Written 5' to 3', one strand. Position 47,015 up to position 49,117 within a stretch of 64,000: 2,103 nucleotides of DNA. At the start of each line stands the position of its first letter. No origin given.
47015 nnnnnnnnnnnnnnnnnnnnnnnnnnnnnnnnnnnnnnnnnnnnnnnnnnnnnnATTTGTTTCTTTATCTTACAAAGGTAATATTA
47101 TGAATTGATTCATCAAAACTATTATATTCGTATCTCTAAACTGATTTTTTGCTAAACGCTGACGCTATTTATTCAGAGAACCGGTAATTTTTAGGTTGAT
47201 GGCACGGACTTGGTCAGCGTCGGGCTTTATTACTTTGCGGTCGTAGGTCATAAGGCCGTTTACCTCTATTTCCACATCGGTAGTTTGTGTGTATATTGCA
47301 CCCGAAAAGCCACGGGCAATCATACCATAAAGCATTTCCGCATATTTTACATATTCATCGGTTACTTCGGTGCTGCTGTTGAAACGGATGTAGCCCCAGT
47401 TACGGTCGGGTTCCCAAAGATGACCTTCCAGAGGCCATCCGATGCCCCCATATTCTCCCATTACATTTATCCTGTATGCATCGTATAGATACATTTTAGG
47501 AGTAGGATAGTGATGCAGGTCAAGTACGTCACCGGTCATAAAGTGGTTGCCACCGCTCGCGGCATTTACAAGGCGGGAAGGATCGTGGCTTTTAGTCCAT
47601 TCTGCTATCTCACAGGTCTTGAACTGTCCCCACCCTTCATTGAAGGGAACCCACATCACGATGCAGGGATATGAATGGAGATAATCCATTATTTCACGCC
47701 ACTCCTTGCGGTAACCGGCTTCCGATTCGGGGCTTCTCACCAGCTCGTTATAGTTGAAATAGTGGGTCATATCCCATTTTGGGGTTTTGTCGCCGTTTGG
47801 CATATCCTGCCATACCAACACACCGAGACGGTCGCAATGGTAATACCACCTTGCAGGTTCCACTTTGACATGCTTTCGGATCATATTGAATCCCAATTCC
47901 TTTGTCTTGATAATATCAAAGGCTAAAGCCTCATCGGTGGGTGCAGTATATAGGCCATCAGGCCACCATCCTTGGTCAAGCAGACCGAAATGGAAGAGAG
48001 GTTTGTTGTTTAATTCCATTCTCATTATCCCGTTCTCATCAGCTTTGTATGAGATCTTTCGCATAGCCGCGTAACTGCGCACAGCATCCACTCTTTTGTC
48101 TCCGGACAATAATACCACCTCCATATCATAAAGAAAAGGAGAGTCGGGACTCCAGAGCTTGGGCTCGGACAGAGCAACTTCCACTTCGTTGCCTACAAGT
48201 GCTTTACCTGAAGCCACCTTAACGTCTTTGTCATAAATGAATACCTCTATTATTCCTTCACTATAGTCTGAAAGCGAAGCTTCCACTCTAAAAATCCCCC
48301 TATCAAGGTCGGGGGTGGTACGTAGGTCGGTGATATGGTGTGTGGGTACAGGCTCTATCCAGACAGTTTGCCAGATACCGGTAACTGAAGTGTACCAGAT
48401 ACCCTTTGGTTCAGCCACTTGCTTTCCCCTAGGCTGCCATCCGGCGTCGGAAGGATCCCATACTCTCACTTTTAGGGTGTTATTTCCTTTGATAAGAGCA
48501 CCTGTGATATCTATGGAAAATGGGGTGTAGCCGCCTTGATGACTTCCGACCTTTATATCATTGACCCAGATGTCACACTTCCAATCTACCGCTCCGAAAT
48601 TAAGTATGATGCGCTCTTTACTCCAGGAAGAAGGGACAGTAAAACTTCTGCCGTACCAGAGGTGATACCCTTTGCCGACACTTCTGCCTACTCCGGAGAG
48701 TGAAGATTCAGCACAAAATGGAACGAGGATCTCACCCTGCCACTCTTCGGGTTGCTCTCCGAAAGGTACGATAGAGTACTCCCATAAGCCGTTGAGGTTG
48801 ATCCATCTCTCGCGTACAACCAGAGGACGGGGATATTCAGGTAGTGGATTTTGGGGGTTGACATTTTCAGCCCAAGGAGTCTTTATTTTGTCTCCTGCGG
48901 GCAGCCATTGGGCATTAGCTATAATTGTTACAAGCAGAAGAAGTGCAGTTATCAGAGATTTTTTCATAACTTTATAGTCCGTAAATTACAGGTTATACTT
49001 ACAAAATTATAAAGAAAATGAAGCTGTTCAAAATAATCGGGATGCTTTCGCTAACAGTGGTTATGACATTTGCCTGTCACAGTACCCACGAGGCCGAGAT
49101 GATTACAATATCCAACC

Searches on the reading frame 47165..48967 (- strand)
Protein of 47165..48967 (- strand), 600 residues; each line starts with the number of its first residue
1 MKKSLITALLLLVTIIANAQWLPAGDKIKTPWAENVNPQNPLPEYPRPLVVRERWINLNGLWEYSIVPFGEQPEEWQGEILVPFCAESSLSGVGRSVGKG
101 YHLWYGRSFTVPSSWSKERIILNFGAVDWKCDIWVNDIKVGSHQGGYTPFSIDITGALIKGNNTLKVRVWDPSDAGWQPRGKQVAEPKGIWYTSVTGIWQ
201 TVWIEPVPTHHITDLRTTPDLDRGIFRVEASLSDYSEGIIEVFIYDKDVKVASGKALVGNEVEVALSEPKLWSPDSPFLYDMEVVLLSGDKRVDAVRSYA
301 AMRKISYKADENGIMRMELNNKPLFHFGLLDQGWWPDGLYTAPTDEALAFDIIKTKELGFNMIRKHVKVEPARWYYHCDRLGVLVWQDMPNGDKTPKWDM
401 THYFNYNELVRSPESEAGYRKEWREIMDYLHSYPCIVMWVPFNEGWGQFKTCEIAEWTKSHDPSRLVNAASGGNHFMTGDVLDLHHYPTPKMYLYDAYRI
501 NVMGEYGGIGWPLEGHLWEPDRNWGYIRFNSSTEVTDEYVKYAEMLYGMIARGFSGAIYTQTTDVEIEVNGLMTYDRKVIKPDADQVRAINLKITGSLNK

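Call 12: search_protein_families(library=pfam, proteins=[window:47165-48967:-], max_evalue=0.001)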
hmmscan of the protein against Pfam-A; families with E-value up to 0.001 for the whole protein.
window:47165-48967:- (600 aa): 4 families
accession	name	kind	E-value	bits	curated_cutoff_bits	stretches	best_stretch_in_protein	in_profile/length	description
PF02837.24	Glyco_hydro_2_N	-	4.5e-16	59.7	28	1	103-173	67-139/169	Glycosyl hydrolases family 2, sugar binding domain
PF22666.2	Glyco_hydro_2_N2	-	1.4e-11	45.2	27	1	102-179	49-127/167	Glycosyl hydrolase 2 galactose-binding domain-like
PF02836.23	Glyco_hydro_2_C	-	1.4e-10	41.2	21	1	346-472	36-163/302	Glycosyl hydrolases family 2, TIM barrel domain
PF00703.27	Glyco_hydro_2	-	3.6e-10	41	23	1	211-303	2-109/109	Glycosyl hydrolases family 2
